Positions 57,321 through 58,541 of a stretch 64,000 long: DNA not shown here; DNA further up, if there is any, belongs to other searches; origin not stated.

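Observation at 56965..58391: Cyclase-homology-like protein with a helical C-terminal extension next to a small 4-TM protein: candidate nucleotide-signalling conflict module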

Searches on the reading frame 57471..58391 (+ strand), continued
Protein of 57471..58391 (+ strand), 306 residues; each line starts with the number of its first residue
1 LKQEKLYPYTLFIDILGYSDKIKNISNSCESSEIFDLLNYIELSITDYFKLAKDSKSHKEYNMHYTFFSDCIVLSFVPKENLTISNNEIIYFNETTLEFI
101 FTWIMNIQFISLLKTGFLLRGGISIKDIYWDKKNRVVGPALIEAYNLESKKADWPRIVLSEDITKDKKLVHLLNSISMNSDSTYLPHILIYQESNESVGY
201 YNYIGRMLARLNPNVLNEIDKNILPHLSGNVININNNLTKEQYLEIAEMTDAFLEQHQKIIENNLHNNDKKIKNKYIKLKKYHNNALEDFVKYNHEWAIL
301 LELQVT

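Call 45: search_solved_structures(query=A4, max_evalue=10, show_alignments=5)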
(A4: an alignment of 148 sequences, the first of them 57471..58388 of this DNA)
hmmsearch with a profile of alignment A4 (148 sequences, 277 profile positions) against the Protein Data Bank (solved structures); distinct sequences matched with E-value up to 10: 11.
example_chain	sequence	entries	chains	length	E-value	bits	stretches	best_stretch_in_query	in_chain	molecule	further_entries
4k7e_A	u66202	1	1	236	0.14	14.3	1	226-257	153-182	Nucleoprotein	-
8cnl_B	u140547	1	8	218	0.2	13.8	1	226-260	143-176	Nucleoprotein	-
1yk9_A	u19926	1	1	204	0.22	13.6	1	16-62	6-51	Adenylate cyclase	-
4o6h_A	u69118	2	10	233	0.22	13.6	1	226-260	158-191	Nucleoprotein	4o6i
4p2m_A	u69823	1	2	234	0.26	13.4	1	16-62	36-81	Adenylate cyclase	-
7yz9_A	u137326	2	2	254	0.29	13.2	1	16-62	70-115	Adenylate cyclase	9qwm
4p2x_A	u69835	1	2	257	0.29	13.2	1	16-62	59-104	Adenylate cyclase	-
4p2f_A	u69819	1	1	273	0.34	13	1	16-62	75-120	Adenylate cyclase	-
5o5k_A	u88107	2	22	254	0.34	13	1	16-61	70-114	Adenylate cyclase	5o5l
7yzi_A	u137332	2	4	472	0.82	11.8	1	16-62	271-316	Adenylate cyclase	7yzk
8pbv_A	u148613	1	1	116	0.87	11.7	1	32-92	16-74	Protein Turandot A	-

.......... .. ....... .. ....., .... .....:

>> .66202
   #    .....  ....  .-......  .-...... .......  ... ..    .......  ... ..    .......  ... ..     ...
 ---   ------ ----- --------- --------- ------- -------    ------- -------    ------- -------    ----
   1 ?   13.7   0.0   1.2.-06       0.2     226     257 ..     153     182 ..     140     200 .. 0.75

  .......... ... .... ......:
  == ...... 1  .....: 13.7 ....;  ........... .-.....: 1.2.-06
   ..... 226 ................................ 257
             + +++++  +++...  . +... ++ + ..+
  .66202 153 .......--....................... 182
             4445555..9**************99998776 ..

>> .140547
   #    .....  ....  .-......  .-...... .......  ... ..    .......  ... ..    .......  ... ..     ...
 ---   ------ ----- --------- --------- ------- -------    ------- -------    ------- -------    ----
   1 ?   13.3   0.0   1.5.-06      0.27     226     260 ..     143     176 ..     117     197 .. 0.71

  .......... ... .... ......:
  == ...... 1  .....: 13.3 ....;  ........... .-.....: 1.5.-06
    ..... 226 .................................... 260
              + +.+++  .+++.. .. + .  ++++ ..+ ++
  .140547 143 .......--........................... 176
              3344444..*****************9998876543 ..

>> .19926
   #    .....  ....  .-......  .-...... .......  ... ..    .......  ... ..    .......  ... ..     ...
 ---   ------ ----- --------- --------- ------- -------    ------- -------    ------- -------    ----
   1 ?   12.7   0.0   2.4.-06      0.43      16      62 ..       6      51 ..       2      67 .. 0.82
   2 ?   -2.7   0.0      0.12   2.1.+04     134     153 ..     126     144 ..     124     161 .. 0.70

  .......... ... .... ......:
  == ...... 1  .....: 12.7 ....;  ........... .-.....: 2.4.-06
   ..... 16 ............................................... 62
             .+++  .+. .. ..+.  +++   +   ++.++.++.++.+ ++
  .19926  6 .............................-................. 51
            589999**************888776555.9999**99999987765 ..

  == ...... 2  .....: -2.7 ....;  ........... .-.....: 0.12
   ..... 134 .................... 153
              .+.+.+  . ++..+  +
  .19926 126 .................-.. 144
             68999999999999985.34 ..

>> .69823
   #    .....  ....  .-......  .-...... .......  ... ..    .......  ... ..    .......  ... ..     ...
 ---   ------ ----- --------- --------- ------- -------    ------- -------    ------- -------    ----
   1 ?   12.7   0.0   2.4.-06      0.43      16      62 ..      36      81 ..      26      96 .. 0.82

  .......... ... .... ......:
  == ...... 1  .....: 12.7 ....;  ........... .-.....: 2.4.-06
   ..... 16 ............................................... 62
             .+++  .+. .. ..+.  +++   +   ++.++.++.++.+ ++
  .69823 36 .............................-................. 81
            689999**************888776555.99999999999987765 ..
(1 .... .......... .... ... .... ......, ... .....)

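Call 51: search_dna_similar(query=window:57471-58388:+, collection=plasmids, mode=protein, max_evalue=0.001, max_rows=25)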
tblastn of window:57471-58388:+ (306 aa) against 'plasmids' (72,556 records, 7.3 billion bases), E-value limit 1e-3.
Records with a match: 77; places in all: 79; records where one place covers at least 80% of the query: 0.
Best place of each record, by identity: <60% 77.
By first word of the organism name: Bacillus 32; Acinetobacter 14; Rhizobium 9; Sinorhizobium 4; Labrenzia 4; Agrobacterium 2; Planococcus 2; Bacillaceae 1; Sporosarcina 1; Methylophaga 1; and 7 more.
By predicted mobility (MOB-suite, as given by PLSDB): non-mobilizable 39; conjugative 19; mobilizable 19.
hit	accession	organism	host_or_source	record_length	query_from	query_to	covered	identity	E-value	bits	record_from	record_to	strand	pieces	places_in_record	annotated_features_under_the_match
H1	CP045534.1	Bacillaceae bacterium C02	pure culture,surface sea water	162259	5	238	76%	27.9%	1e-6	57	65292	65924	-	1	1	record has no annotation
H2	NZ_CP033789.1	Bacillus sp. FDAARGOS_527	Homo sapiens,Broviac blood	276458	5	238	76%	27.9%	1e-6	57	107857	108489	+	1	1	hypothetical protein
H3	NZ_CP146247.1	Sporosarcina psychrophila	cell culture,Middle part of the water ...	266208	12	220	68%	29.2%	2e-7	60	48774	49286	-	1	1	hypothetical protein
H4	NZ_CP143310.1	Methylophaga thalassica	cell culture,A deep sea sediment sample ...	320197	9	192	60%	31.9%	5e-8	62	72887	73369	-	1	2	hypothetical protein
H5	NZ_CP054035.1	Rhizobium indicum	Pisum sativum l. (pea),Pure culture,Pea ...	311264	12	242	75%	24.4%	1e-7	60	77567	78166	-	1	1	hypothetical protein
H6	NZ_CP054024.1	Rhizobium indicum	Pisum sativum l. (pea),Pure culture,Pea ...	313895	12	242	75%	24.4%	1e-7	60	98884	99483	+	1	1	hypothetical protein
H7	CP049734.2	Rhizobium leguminosarum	Pisum sativum,Pisum sativum nodules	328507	12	242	75%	24.4%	1e-7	60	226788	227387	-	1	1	hypothetical protein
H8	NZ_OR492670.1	Acinetobacter gerneri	-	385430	12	166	51%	36.1%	3e-12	75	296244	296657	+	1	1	hypothetical protein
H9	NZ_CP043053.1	Acinetobacter pittii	Homo sapiens,urine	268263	12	166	51%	36.1%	3e-12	74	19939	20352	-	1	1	hypothetical protein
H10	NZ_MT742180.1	Acinetobacter lwoffii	-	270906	12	166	51%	36.1%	3e-12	74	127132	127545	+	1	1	hypothetical protein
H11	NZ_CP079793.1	Acinetobacter johnsonii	whole organism,washroom sink in ...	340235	12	166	51%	34.9%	4e-10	68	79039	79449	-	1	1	hypothetical protein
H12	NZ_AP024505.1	Bacillus cereus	-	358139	12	171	52%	33.5%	3e-9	65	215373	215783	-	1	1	hypothetical protein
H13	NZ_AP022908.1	Bacillus cereus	-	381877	12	171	52%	33.5%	3e-9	65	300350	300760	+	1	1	hypothetical protein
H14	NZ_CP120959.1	Bacillus cereus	Moschus berezovskii,liver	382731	12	171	52%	33.5%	3e-9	65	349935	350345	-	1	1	hypothetical protein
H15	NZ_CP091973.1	Bacillus cereus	mixed culture,deep-sea water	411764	12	171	52%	33.5%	3e-9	65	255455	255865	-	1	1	hypothetical protein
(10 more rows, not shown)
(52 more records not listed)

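Call 52: search_dna_similar(query=window:57471-58388:+, collection=phages, mode=protein, max_evalue=0.001, max_rows=25)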
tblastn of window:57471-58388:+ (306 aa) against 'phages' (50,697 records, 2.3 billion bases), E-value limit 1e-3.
Records with a match: 6; places in all: 6; records where one place covers at least 80% of the query: 0.
Best place of each record, by identity: <60% 6.
By first word of the organism name: Burkholderia 6.
By host as written in the record: Burkholderia sp. 1; Burkholderia pseudomallei 9 1; Burkholderia pseudomallei environmental isolate E0237 1; Burkholderia pseudomallei BP82 1; - 1; Burkholderia pseudomallei 1.
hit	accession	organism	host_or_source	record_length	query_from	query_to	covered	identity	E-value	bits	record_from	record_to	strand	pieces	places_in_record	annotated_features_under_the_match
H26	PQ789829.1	Burkholderia phage vB_SBP30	Burkholderia sp.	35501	111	163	17%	41.0%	1e-4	50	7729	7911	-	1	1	hypothetical protein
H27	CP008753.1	Burkholderia phage BEK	Burkholderia pseudomallei 9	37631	111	163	17%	41.0%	1e-4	50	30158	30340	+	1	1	hypothetical protein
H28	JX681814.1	Burkholderia phage phiX216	Burkholderia pseudomallei environmental ...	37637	111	163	17%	41.0%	1e-4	50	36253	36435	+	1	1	hypothetical protein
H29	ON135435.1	Burkholderia phage PhiBP82.3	Burkholderia pseudomallei BP82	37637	111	163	17%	41.0%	1e-4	50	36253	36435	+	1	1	hypothetical protein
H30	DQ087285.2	Burkholderia phage phiE52237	-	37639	111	163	17%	41.0%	1e-4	50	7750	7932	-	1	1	conserved hypothetical protein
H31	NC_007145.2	Burkholderia phage phiE52237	Burkholderia pseudomallei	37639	111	163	17%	41.0%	1e-4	50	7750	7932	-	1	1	hypothetical protein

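Call 53: get_annotated_region(hit=H31, flank=4000)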
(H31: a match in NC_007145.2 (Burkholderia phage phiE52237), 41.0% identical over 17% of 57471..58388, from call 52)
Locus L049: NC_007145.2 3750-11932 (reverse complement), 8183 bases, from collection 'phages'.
description: Burkholderia prophage phi52237, complete genome.
organism: Burkholderia phage phiE52237 (NCBI taxid 2681592)
taxonomy: Viruses; Duplodnaviria; Heunggongvirae; Uroviricota; Caudoviricetes; Peduoviridae; Tigrvirus; Tigrvirus phi52237
host: Burkholderia pseudomallei; source: -; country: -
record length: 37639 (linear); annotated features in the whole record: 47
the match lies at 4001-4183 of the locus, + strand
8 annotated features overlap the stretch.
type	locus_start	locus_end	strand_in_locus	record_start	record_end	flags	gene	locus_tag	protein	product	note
CDS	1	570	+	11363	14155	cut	-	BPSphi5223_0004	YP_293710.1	DNA primase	gp11; identified by match to protein family HMM PF01807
CDS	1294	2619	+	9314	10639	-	-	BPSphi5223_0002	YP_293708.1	integrase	gp10; identified by match to protein family HMM PF00589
CDS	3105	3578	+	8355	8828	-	-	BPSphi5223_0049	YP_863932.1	DUF4065 domain-containing protein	gp9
CDS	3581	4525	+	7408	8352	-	-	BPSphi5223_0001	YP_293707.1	hypothetical protein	gp8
CDS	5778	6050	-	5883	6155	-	-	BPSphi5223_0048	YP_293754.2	antitoxin from a toxin-antitoxin system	gp7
CDS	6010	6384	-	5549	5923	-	-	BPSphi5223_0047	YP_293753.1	ribonuclease toxin of AT system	gp6; identified by match to protein family HMM PF04365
CDS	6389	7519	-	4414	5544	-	Q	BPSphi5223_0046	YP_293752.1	portal protein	gpQ; Q protein; structural capsid protein; bacteriophage P2-like virions include a head and a tail; Q is a connector or ...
CDS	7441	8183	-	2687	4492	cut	P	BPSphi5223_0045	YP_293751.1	terminase large subunit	gpP; P protein; capsid packaging; P protein is probably the ATPase subunit of the terminase complex, which directs cos ...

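Call 54: get_annotated_region(hit=H8, flank=5000)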
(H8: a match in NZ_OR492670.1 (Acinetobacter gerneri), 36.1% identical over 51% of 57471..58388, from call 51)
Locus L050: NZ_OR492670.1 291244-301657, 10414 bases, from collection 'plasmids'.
description: Acinetobacter gerneri strain C-SY-46 plasmid pC-SY-46, complete sequence
organism: Acinetobacter gerneri (NCBI taxid 202952)
taxonomy: Bacteria; Pseudomonadota; Gammaproteobacteria; Moraxellales; Moraxellaceae; Acinetobacter; Acinetobacter gerneri
host: -; source: -; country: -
typing (MOB-suite, as given by PLSDB): mobilizable; relaxase MOBP,MOBP,MOBP
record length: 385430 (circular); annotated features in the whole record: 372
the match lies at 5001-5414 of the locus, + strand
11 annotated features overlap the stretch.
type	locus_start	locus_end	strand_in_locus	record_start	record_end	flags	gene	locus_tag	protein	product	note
CDS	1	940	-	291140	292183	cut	-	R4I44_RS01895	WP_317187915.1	hypothetical protein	-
CDS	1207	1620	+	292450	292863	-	-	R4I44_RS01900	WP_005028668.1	hypothetical protein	-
CDS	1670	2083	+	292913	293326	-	-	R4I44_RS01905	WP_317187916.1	hypothetical protein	-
CDS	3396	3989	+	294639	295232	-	-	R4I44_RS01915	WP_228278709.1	DUF305 domain-containing protein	-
CDS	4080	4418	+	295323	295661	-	fdx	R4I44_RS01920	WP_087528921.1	ISC system 2Fe-2S type ferredoxin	GO:0016226 - iron-sulfur cluster assembly [Evidence IEA]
CDS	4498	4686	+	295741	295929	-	-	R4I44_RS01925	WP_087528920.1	heavy-metal-associated domain-containing protein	-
CDS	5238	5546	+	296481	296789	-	-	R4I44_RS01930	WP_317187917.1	hypothetical protein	-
CDS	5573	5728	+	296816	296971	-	-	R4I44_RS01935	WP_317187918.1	hypothetical protein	-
CDS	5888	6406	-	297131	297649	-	cueR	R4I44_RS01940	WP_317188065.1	Cu(I)-responsive transcriptional regulator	GO:0006878 - intracellular copper ion homeostasis [Evidence IEA]; GO:0006355 - regulation of DNA-templated ...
CDS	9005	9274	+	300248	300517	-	-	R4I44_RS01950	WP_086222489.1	metalloregulator ArsR/SmtB family transcription factor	GO:0006355 - regulation of DNA-templated transcription [Evidence IEA]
CDS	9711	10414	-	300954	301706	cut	-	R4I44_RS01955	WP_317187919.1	hypothetical protein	-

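Call 70: find_encoding_contigs(protein=window:57471-58391:+, flank=10000, max_places=6)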
Protein window:57471-58391:+ (306 aa): 1 contig read that carries it; 1 place shown.
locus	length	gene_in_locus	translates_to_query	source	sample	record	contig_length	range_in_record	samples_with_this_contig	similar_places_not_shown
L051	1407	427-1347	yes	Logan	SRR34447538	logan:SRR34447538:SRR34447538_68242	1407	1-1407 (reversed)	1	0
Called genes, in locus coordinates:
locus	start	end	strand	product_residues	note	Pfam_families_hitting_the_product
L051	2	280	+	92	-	?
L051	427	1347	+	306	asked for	-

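Call 95: get_annotated_region(hit=H12, flank=3000)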
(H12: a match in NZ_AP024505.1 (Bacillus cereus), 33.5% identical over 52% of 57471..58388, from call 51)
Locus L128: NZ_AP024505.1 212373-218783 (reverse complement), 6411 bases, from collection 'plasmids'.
description: Bacillus cereus strain HT18 plasmid pHT1, complete sequence
organism: Bacillus cereus (NCBI taxid 1396)
taxonomy: Bacteria; Bacillota; Bacilli; Bacillales; Bacillaceae; Bacillus; Bacillus cereus
host: -; source: -; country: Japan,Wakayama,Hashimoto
typing (MOB-suite, as given by PLSDB): non-mobilizable; replicon rep_cluster_125; mating-pair formation MPF_T
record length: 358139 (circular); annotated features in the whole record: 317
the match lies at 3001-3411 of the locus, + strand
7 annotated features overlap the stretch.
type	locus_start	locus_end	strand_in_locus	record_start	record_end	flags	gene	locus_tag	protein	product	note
CDS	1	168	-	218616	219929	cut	-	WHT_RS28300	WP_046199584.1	DUF3854 domain-containing protein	-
CDS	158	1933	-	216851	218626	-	-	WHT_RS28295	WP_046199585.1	LPD1 domain-containing protein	-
CDS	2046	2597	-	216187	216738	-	-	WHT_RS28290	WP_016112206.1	hypothetical protein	-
CDS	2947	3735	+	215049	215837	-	-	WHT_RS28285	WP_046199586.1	hypothetical protein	-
CDS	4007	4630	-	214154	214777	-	-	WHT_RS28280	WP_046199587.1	hypothetical protein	-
CDS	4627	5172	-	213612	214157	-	-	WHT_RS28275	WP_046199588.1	hypothetical protein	-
CDS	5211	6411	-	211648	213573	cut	-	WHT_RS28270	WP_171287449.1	WxL domain-containing protein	-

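Call 96: get_annotated_region(hit=H5, flank=3000)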
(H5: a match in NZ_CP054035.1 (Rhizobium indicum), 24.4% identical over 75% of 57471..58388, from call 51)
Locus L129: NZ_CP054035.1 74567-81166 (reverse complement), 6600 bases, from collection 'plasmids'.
description: Rhizobium indicum strain JKLM 13E plasmid pPR13E04, complete sequence
organism: Rhizobium indicum (NCBI taxid 2583231)
taxonomy: Bacteria; Pseudomonadota; Alphaproteobacteria; Hyphomicrobiales; Rhizobiaceae; Rhizobium; Rhizobium indicum
host: -; source: Pisum sativum l. (pea),Pure culture,Pea root nodules,pea root nodules; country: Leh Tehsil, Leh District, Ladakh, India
typing (MOB-suite, as given by PLSDB): conjugative; relaxase MOBP; mating-pair formation MPF_T
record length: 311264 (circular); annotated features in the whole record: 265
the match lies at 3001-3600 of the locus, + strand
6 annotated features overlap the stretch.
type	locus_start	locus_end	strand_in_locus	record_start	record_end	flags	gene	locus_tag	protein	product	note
CDS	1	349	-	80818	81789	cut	-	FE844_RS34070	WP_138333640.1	endonuclease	-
CDS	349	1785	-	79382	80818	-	-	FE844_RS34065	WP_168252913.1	AAA family ATPase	-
CDS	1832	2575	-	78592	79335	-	-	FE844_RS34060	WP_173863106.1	hypothetical protein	-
CDS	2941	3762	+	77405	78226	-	-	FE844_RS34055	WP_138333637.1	hypothetical protein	-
CDS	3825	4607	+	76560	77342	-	-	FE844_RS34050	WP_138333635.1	hypothetical protein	-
CDS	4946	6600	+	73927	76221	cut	-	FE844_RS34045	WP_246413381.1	AAA family ATPase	-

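Call 97: get_annotated_region(hit=H2, flank=3000)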
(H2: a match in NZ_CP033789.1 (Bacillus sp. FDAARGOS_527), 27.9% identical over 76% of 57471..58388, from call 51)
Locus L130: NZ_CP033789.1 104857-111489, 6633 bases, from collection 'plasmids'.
description: Bacillus sp. FDAARGOS_527 plasmid unnamed2, complete sequence
organism: Bacillus sp. FDAARGOS_527 (NCBI taxid 2576356)
taxonomy: Bacteria; Bacillota; Bacilli; Bacillales; Bacillaceae; Bacillus; Bacillus sp. FDAARGOS 527
host: -; source: Homo sapiens,Broviac blood; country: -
typing (MOB-suite, as given by PLSDB): non-mobilizable; replicon rep_cluster_125; mating-pair formation MPF_T
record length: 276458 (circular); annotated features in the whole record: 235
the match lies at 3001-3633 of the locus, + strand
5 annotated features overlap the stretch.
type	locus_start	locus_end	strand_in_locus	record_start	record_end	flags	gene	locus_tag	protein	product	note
CDS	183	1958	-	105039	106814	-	-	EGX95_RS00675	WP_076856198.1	LPD1 domain-containing protein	-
CDS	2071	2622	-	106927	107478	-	-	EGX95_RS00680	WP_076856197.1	hypothetical protein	-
CDS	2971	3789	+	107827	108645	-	-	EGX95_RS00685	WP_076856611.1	hypothetical protein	-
CDS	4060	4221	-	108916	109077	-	-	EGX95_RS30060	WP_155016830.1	hypothetical protein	-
CDS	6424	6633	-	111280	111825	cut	-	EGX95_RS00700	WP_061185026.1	hypothetical protein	-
